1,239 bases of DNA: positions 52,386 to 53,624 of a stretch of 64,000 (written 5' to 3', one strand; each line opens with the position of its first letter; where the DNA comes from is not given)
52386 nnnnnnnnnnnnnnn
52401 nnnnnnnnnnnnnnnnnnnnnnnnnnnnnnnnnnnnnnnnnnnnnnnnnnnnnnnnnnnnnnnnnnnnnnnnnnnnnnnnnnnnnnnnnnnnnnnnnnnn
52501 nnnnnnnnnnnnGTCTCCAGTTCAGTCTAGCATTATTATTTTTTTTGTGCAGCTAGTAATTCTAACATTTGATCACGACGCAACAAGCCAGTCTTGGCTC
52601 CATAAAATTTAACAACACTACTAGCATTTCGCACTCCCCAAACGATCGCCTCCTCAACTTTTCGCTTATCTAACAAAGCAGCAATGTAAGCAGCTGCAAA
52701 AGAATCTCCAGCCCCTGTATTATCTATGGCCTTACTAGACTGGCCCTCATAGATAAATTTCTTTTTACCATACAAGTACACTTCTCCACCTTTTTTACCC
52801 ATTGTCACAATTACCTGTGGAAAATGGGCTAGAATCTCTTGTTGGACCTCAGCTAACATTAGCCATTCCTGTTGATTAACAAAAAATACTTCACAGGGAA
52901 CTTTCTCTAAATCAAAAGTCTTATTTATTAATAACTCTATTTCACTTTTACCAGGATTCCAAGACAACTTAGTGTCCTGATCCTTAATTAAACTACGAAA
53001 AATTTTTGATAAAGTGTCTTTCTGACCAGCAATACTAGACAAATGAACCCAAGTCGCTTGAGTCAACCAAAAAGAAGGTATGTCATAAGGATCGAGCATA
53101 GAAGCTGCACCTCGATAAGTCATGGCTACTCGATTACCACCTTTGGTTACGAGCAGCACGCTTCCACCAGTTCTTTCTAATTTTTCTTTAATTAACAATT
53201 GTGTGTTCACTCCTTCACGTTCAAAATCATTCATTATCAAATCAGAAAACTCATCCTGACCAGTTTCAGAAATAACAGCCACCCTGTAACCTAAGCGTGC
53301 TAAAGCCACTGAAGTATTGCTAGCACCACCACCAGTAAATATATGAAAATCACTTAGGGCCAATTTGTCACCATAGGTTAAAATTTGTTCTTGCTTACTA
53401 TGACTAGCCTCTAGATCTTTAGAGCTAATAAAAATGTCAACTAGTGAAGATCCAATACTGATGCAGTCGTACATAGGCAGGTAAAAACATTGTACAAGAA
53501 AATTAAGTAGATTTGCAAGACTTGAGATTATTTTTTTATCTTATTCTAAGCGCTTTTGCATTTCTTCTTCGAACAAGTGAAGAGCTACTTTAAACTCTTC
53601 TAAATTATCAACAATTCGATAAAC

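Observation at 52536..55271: LOG - Rpe-like - RpiB - PfkB kinase cluster, a putative nucleotide-ribose salvage route into the pentose-phosphate pathway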

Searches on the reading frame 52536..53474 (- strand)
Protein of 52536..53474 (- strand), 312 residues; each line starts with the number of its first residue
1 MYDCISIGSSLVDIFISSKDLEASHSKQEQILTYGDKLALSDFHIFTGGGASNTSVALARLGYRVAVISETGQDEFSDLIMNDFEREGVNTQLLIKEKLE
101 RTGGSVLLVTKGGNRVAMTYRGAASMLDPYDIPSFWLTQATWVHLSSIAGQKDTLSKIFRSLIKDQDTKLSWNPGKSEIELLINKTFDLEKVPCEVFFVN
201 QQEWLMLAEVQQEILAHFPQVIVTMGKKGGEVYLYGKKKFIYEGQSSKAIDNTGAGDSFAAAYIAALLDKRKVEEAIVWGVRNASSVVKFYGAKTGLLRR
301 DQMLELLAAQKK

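Call 3: search_protein_families(library=pfam, proteins=[window:52536-53474:-], max_evalue=0.01)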
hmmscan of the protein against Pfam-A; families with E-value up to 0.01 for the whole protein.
window:52536-53474:- (312 aa): 2 families
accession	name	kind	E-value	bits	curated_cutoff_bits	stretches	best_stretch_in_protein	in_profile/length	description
PF00294.29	PfkB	-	5.5e-38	131.4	25.8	1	30-295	20-297/302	pfkB family carbohydrate kinase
PF08543.17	Phos_pyr_kin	-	0.0013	18.7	27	1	209-284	146-228/246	Phosphomethylpyrimidine kinase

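Call 4: search_protein_families(library=ncbifam, proteins=[window:52536-53474:-], max_evalue=0.01)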
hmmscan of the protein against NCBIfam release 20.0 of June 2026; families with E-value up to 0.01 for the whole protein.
window:52536-53474:- (312 aa): 21 families
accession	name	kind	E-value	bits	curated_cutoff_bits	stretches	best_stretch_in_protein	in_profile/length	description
TIGR02152.1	D_ribokin_bact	equivalog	3.1e-31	108.8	299.65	1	28-302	15-295/298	ribokinase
NF053626.1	RibKinHalex1628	equivalog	2.8e-29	102.5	330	1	47-294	37-279/293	ATP-dependent ribose-1-phosphate kinase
TIGR04382.1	myo_inos_iolC_N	equivalog_domain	4.2e-25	88.7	300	2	40-146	26-134/309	5-dehydro-2-deoxygluconokinase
NF008353.0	PRK11142.1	equivalog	2.9e-24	86.1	341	2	30-132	21-123/307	ribokinase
NF006957.1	PRK09434.1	equivalog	3.4e-23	82.6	450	1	47-276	26-269/302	fructokinase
NF041134.1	R1P_kin_Thcocales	equivalog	1.8e-21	76.9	500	1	34-303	23-278/291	ADP-dependent ribose-1-phosphate kinase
NF041164.1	NucKinThplmales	equivalog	1.7e-17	63.6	450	1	47-289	37-273/295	nucleoside kinase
NF007321.0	PRK09813.1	equivalog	1.9e-17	63.6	247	1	45-293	21-260/261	fructoselysine 6-kinase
NF040938.1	KDG_KDGal_kin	equivalog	9.9e-16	57.7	400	1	39-301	21-297/305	bifunctional 2-dehydro-3-deoxygluconokinase/2-dehydro-3-deoxygalactonokinase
TIGR02198.1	rfaE_dom_I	equivalog_domain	9.3e-15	54.5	345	2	216-295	225-304/315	D-glycero-beta-D-manno-heptose-7-phosphate kinase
NF052444.1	DhDoxglucKinKdgK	equivalog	1.4e-14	54.2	400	2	221-293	223-295/303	2-dehydro-3-deoxygluconokinase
NF049991.1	TagKinase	equivalog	1.3e-13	50.5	420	1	58-310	51-318/321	tagatose kinase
NF041332.1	KDG_KDGal_kin_Halo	equivalog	3.4e-12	46.4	440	2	218-285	223-289/320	bifunctional 2-dehydro-3-deoxygluconokinase/2-dehydro-3-deoxygalactonokinase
TIGR03168.1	1-PFK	subfamily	4.8e-12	45.4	216.4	1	208-294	203-288/305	hexose kinase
TIGR03828.1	pfkB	equivalog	2.6e-11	43.1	292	1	211-294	206-288/305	1-phosphofructokinase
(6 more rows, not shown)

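Call 14: search_solved_structures(query=window:52536-53474:-, max_evalue=0.001, show_alignments=4)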
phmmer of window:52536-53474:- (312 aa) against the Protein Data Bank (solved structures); distinct sequences matched with E-value up to 0.001: 51.
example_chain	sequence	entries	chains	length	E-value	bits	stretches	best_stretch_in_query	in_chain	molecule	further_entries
3h49_A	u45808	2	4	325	6.4e-16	61.6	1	36-307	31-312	Ribokinase | Uncharacterized sugar kinase ydjH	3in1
4e3a_A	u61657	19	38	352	1e-15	61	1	46-292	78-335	sugar kinase protein | Probable sugar kinase protein | sugar kinase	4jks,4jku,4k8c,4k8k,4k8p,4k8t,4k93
3ubo_A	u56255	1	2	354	5.4e-15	58.6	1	2-288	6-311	adenosine kinase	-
2c49_A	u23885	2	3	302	2.7e-14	56.3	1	44-308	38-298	SUGAR KINASE MJ0406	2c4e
1vm7_A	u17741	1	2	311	4.5e-14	55.6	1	35-303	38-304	ribokinase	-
3ry7_A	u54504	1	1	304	6.1e-14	55.1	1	36-297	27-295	Ribokinase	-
8cqx_A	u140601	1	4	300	1e-13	54.4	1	35-306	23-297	Ribokinase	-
1v19_A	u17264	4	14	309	1.2e-13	54.1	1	44-308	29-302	2-KETO-3-DEOXYGLUCONATE KINASE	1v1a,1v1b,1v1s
5ey7_A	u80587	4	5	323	2e-13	53.4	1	47-265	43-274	Fructokinase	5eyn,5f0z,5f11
6znx_A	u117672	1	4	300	2.5e-13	53.1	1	35-306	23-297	Ribokinase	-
5ygg_A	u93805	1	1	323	7.4e-13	51.6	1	47-265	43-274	Fructokinase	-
4du5_A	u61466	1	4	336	5.1e-12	48.8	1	42-302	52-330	PfkB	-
3gbu_A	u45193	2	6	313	6e-12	48.6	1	39-274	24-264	Uncharacterized sugar kinase PH1459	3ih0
3ewm_A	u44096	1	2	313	6.3e-12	48.5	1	39-274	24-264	Uncharacterized sugar kinase PH1459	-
4x8f_A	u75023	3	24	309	1.7e-11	47.1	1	35-308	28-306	Ribokinase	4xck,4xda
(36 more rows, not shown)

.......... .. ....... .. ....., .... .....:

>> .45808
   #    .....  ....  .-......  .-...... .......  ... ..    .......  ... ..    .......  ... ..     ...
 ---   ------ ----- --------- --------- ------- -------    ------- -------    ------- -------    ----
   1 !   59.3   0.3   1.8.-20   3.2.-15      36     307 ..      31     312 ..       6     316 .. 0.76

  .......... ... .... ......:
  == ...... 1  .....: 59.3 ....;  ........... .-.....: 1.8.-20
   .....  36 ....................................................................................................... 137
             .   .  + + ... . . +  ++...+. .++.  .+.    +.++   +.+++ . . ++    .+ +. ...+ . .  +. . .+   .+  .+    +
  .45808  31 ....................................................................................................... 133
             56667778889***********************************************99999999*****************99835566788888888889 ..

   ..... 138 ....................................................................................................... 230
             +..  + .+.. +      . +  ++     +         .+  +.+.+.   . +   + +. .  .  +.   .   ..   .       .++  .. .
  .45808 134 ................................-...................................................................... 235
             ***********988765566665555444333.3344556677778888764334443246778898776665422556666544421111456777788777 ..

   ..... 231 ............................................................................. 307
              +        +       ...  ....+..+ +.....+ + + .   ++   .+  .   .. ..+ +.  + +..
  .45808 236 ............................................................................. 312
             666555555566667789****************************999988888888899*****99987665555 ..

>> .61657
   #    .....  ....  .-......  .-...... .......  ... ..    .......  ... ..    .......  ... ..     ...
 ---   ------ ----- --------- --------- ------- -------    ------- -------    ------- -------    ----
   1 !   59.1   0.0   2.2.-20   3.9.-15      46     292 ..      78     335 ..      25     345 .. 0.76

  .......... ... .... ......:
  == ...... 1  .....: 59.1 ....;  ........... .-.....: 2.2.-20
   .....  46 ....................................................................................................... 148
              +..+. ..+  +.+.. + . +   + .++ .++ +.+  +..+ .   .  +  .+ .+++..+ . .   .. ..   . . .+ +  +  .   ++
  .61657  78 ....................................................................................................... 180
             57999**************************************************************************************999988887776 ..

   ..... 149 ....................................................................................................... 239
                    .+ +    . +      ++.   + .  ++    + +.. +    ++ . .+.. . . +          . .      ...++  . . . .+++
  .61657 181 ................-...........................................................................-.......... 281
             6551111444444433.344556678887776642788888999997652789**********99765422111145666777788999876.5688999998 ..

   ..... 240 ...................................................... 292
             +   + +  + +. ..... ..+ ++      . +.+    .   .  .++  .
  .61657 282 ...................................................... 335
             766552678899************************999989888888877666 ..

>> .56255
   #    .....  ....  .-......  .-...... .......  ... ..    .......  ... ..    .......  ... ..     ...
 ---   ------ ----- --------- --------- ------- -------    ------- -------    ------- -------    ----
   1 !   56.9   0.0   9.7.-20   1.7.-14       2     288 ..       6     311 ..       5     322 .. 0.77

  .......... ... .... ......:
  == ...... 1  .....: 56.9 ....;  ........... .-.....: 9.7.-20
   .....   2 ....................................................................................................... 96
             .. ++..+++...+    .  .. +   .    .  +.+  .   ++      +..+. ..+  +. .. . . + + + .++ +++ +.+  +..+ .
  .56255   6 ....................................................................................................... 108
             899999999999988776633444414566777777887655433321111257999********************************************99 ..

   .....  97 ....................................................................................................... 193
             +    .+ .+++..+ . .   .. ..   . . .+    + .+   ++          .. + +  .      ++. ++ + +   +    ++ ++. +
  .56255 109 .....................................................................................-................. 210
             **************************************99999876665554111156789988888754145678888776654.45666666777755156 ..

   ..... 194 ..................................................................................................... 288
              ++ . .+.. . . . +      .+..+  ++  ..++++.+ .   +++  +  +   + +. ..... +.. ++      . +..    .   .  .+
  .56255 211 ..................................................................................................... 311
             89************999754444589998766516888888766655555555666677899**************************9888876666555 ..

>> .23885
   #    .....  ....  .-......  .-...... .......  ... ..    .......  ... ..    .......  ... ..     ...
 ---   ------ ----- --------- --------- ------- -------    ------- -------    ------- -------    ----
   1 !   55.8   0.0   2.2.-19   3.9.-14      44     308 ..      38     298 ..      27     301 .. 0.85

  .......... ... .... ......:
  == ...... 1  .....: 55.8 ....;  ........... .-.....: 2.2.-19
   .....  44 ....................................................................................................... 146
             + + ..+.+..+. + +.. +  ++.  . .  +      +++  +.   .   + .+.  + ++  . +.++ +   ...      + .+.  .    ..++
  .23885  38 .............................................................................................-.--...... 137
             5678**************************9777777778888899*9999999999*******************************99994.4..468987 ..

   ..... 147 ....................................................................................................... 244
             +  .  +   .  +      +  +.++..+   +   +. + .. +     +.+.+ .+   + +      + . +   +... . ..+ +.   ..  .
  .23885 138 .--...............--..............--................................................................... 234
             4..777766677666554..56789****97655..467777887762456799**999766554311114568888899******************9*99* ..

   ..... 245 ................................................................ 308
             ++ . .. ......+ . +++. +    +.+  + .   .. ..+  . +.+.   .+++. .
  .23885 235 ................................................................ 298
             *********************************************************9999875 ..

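Call 34: search_protein_families(library=ncbifam, alignment_id=A2, max_evalue=0.00001)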
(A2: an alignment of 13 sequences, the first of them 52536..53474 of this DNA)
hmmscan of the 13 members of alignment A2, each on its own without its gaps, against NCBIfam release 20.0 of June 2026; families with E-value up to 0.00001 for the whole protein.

A. member 1, window:52536-53474:- (312 aa): 19 families
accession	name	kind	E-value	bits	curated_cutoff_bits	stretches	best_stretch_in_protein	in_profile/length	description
TIGR02152.1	D_ribokin_bact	equivalog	3.1e-31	108.8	299.65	1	28-302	15-295/298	ribokinase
NF053626.1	RibKinHalex1628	equivalog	2.8e-29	102.5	330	1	47-294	37-279/293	ATP-dependent ribose-1-phosphate kinase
TIGR04382.1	myo_inos_iolC_N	equivalog_domain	4.2e-25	88.7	300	2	40-146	26-134/309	5-dehydro-2-deoxygluconokinase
NF008353.0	PRK11142.1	equivalog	2.9e-24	86.1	341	2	30-132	21-123/307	ribokinase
NF006957.1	PRK09434.1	equivalog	3.4e-23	82.6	450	1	47-276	26-269/302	fructokinase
NF041134.1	R1P_kin_Thcocales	equivalog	1.8e-21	76.9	500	1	34-303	23-278/291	ADP-dependent ribose-1-phosphate kinase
NF041164.1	NucKinThplmales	equivalog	1.7e-17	63.6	450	1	47-289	37-273/295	nucleoside kinase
NF007321.0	PRK09813.1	equivalog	1.9e-17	63.6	247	1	45-293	21-260/261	fructoselysine 6-kinase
NF040938.1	KDG_KDGal_kin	equivalog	9.9e-16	57.7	400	1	39-301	21-297/305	bifunctional 2-dehydro-3-deoxygluconokinase/2-dehydro-3-deoxygalactonokinase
TIGR02198.1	rfaE_dom_I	equivalog_domain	9.3e-15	54.5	345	1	216-295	225-304/315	D-glycero-beta-D-manno-heptose-7-phosphate kinase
NF052444.1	DhDoxglucKinKdgK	equivalog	1.4e-14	54.2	400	1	221-293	223-295/303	2-dehydro-3-deoxygluconokinase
NF049991.1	TagKinase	equivalog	1.3e-13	50.5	420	1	58-310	51-318/321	tagatose kinase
NF041332.1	KDG_KDGal_kin_Halo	equivalog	3.4e-12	46.4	440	0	218-285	223-289/320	bifunctional 2-dehydro-3-deoxygluconokinase/2-dehydro-3-deoxygalactonokinase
TIGR03168.1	1-PFK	subfamily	4.8e-12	45.4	216.4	1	208-294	203-288/305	hexose kinase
TIGR03828.1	pfkB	equivalog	2.6e-11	43.1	292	1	211-294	206-288/305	1-phosphofructokinase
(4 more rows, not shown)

B. families by the number of members that match (of 13 scanned): 23 families
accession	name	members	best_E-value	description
TIGR02152.1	D_ribokin_bact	13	9.7e-36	ribokinase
TIGR04382.1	myo_inos_iolC_N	13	1.1e-31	5-dehydro-2-deoxygluconokinase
NF053626.1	RibKinHalex1628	13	1.3e-29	ATP-dependent ribose-1-phosphate kinase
NF006957.1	PRK09434.1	13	7.1e-28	fructokinase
NF007321.0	PRK09813.1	13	9.8e-27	fructoselysine 6-kinase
NF008353.0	PRK11142.1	13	1.6e-26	ribokinase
NF041134.1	R1P_kin_Thcocales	13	2.9e-23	ADP-dependent ribose-1-phosphate kinase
NF041332.1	KDG_KDGal_kin_Halo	13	4.5e-21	bifunctional 2-dehydro-3-deoxygluconokinase/2-dehydro-3-deoxygalactonokinase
NF041164.1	NucKinThplmales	13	1.6e-18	nucleoside kinase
NF049991.1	TagKinase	13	8.1e-18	tagatose kinase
TIGR03168.1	1-PFK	13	1.4e-17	hexose kinase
NF047869.1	myo_kin_aldol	13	3e-17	bifunctional 5-dehydro-2-deoxygluconokinase/5-dehydro-2-deoxyphosphogluconate aldolase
TIGR03828.1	pfkB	13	1.3e-16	1-phosphofructokinase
NF040938.1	KDG_KDGal_kin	13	2e-16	bifunctional 2-dehydro-3-deoxygluconokinase/2-dehydro-3-deoxygalactonokinase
TIGR02198.1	rfaE_dom_I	13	4.1e-16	D-glycero-beta-D-manno-heptose-7-phosphate kinase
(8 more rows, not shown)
